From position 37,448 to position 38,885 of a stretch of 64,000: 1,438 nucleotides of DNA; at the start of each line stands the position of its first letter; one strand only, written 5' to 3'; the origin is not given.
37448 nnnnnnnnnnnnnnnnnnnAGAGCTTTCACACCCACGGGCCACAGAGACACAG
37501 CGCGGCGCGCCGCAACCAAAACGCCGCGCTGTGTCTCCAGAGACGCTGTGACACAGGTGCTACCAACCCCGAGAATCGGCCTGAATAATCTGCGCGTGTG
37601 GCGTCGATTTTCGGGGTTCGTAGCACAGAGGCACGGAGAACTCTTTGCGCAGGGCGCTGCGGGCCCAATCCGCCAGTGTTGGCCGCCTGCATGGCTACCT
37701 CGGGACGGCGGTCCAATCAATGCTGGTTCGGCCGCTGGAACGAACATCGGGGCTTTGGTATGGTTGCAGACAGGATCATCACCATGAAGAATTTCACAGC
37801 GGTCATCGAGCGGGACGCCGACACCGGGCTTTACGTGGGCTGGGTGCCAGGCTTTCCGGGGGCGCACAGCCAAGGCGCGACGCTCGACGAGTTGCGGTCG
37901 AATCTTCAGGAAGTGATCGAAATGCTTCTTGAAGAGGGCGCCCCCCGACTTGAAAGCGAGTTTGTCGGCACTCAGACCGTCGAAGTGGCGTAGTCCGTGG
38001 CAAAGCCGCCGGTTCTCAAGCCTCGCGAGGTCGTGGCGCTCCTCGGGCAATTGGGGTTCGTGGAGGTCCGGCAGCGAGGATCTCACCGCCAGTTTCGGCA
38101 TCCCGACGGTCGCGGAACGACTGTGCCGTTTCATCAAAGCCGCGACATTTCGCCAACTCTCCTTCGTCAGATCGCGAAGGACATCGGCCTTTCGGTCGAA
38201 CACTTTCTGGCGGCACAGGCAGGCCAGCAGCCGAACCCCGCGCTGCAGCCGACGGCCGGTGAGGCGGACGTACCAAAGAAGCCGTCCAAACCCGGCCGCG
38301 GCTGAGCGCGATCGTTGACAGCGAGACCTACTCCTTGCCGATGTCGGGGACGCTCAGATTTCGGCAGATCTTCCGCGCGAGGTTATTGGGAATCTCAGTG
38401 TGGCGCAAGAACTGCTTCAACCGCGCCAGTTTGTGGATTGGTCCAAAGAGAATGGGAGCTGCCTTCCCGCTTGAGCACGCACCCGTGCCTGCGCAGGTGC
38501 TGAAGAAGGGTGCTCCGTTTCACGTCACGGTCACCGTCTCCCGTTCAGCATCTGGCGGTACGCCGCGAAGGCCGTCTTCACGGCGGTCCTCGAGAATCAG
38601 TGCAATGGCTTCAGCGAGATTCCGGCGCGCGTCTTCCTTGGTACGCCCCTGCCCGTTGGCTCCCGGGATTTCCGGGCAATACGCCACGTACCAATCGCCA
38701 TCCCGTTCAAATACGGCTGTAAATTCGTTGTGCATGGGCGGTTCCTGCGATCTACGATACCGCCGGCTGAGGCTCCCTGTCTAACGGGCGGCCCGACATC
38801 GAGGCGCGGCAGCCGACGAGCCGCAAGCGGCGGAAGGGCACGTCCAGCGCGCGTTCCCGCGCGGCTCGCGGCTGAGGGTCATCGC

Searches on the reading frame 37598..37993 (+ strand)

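Call 82: search_protein_families(library=pfam, proteins=[window:37598-37993:+], max_evalue=0.1)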
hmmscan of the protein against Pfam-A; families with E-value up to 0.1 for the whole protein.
window:37598-37993:+ (131 aa): 2 families
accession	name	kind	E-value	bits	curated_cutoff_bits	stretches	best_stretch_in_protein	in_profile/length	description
PF21748.3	UPF0150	-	6.4e-07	29.7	27.3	1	68-108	10-50/64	UPF0150-like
PF15919.11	HicB_lk_antitox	-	4.1e-06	27.4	27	1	66-113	1-47/123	HicB_like antitoxin of bacterial toxin-antitoxin system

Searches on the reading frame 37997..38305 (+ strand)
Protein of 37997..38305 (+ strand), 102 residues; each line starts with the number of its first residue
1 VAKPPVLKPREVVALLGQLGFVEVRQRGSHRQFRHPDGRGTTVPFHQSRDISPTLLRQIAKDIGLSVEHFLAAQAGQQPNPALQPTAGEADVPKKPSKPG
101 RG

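Call 10: search_protein_families(library=pfam, proteins=[window:37997-38305:+], max_evalue=0.01)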
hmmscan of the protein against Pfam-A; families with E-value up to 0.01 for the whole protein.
window:37997-38305:+ (102 aa): 1 family
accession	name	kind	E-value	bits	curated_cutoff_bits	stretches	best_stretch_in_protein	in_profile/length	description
PF07927.17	HicA_toxin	-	9.2e-22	77.4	27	1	10-65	2-58/58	HicA toxin of bacterial toxin-antitoxin,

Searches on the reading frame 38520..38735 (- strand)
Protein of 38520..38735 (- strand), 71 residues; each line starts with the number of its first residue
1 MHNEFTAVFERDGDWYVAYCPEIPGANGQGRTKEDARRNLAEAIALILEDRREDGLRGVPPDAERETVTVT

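Call 82: search_protein_families(library=pfam, proteins=[window:38520-38735:-], max_evalue=0.1)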
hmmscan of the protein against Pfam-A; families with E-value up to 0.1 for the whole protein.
window:38520-38735:- (71 aa): 3 families
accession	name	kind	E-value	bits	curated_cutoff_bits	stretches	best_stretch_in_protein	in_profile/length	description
PF21748.3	UPF0150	-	0.00026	21.3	27.3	1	11-44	16-49/64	UPF0150-like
PF15919.11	HicB_lk_antitox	-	0.00046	20.8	27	1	12-56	9-53/123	HicB_like antitoxin of bacterial toxin-antitoxin system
PF24113.1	DUF7387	-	0.016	16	27.9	1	11-48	19-55/85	Family of unknown function (DUF7387)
